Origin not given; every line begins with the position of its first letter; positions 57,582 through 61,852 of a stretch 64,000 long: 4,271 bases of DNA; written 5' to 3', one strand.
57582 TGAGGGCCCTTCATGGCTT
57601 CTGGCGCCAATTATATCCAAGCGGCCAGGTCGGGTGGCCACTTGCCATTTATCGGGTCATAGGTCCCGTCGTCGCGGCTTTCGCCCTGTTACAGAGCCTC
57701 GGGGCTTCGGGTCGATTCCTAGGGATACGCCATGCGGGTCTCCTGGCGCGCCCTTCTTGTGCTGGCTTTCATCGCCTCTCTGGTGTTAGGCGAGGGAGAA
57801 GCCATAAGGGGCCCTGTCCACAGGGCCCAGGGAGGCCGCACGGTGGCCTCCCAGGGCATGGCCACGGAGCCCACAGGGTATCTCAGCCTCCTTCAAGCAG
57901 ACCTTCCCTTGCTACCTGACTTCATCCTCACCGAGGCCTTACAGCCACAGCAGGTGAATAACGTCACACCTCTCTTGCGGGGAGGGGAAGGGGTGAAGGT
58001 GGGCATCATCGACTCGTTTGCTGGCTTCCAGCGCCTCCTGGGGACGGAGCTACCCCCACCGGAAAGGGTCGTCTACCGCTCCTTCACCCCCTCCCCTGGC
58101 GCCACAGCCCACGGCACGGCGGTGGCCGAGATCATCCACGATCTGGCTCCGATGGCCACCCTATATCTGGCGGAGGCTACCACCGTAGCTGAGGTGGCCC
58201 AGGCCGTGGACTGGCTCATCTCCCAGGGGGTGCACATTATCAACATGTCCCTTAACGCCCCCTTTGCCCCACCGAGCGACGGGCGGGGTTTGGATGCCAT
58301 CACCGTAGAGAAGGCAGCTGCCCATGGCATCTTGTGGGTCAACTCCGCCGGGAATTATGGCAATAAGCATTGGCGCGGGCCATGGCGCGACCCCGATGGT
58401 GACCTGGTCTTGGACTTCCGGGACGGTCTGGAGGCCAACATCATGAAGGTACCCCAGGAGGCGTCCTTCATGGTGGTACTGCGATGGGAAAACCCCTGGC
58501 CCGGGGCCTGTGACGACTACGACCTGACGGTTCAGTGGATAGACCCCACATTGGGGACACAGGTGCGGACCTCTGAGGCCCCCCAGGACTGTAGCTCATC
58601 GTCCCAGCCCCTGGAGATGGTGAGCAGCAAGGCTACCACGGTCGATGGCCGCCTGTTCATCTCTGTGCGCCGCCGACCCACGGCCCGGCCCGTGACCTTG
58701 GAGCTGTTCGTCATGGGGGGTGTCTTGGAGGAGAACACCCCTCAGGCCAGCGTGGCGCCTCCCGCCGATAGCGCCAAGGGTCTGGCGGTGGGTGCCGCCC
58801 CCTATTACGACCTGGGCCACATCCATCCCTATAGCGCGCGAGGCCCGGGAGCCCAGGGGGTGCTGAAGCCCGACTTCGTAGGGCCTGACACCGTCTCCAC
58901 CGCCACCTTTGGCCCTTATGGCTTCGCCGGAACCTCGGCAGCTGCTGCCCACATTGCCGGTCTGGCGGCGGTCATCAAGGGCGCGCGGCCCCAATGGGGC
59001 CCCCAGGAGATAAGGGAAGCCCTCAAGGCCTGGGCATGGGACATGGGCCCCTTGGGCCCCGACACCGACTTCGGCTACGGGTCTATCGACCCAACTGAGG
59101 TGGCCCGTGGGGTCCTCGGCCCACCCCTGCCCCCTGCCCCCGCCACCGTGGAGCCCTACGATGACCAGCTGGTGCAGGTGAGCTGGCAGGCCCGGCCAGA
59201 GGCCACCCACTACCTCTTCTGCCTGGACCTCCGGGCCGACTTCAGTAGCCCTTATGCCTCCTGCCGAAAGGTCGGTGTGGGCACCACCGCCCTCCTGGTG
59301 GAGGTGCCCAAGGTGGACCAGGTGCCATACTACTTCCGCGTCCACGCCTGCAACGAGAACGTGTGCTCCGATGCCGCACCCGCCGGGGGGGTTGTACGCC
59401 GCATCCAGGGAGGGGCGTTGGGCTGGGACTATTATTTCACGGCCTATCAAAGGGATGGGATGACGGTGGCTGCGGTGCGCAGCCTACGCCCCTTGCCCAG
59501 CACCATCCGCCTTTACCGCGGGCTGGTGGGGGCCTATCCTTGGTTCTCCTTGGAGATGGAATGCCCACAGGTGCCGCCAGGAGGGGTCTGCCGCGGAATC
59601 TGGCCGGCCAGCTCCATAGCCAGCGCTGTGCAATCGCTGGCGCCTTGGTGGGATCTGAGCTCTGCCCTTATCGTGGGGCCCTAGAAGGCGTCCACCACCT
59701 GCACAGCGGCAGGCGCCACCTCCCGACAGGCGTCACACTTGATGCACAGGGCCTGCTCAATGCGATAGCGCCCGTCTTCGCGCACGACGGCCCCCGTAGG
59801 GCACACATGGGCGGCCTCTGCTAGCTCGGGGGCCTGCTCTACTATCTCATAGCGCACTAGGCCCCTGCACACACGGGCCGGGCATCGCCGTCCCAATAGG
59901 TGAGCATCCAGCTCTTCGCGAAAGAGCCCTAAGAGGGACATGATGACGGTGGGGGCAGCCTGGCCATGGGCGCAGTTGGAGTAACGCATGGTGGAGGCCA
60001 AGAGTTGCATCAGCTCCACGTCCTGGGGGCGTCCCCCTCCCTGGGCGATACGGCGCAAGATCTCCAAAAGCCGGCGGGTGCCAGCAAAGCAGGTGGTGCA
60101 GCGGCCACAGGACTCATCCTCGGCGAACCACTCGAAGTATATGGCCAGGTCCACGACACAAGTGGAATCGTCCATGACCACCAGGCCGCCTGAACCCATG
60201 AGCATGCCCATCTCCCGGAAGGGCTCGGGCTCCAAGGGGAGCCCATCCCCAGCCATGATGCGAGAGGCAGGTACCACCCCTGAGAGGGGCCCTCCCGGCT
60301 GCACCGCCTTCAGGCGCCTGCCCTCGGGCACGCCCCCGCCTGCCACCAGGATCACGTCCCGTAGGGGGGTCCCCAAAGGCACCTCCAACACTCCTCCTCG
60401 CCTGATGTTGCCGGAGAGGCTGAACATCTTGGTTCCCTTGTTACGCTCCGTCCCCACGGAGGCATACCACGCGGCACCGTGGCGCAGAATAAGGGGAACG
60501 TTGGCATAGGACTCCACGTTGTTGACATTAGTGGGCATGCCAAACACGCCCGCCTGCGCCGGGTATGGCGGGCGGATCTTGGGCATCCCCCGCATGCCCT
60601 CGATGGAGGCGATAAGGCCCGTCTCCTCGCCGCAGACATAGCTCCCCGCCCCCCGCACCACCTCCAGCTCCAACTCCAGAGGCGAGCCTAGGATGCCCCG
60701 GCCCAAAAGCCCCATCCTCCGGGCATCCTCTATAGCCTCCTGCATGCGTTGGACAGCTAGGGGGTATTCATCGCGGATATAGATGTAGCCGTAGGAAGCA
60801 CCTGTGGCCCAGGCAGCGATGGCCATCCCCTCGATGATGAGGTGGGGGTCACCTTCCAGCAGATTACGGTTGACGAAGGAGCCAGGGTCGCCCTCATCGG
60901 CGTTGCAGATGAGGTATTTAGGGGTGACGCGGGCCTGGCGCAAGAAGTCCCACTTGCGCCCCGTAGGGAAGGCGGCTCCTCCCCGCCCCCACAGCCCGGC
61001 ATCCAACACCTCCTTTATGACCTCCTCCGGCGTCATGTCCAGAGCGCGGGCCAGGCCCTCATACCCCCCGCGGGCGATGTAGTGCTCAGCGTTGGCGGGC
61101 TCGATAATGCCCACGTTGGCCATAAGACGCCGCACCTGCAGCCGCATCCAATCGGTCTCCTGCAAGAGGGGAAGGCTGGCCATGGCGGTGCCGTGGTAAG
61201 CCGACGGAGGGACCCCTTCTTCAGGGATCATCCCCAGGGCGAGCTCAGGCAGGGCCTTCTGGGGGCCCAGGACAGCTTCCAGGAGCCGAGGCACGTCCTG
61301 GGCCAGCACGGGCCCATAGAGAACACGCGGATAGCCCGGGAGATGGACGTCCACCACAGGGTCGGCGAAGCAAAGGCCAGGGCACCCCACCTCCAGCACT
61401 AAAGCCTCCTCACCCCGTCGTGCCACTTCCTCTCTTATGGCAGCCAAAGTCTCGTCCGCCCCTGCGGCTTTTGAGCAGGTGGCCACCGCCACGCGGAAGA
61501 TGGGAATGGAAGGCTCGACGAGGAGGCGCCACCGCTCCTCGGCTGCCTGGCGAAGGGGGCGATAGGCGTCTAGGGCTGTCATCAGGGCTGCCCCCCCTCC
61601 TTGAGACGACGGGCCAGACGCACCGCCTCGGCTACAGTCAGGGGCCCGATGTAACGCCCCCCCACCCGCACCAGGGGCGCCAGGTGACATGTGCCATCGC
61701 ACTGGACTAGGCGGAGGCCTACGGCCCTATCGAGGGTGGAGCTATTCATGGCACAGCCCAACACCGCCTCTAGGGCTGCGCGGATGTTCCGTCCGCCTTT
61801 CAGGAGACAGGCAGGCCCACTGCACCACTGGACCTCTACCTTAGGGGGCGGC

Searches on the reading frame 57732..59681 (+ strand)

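Call 34: search_protein_families(library=pfam, proteins=[window:57732-59681:+], max_evalue=0.001)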
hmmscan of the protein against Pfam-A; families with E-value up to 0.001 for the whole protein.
window:57732-59681:+ (650 aa): 1 family
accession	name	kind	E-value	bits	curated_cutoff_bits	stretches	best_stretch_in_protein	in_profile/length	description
PF00082.27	Peptidase_S8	-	8.5e-24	84.8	21.8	2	337-450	160-288/288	Subtilase family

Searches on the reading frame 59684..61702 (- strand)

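Call 34: search_protein_families(library=pfam, proteins=[window:59684-61702:-], max_evalue=0.001)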
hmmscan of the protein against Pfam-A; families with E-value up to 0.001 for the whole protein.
window:59684-61702:- (673 aa): 3 families
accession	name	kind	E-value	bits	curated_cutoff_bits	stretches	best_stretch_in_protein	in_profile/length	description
PF01512.22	Complex1_51K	-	5.1e-47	160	31.2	1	233-403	2-149/150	Nuo51 FMN-binding domain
PF10589.14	NADH_4Fe-4S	-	5.3e-23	81.1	23.5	1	520-601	3-85/85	NADH-ubiquinone oxidoreductase-F iron-sulfur binding region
PF10531.15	SLBB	-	8.8e-07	29.1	27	1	427-476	2-54/55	SLBB domain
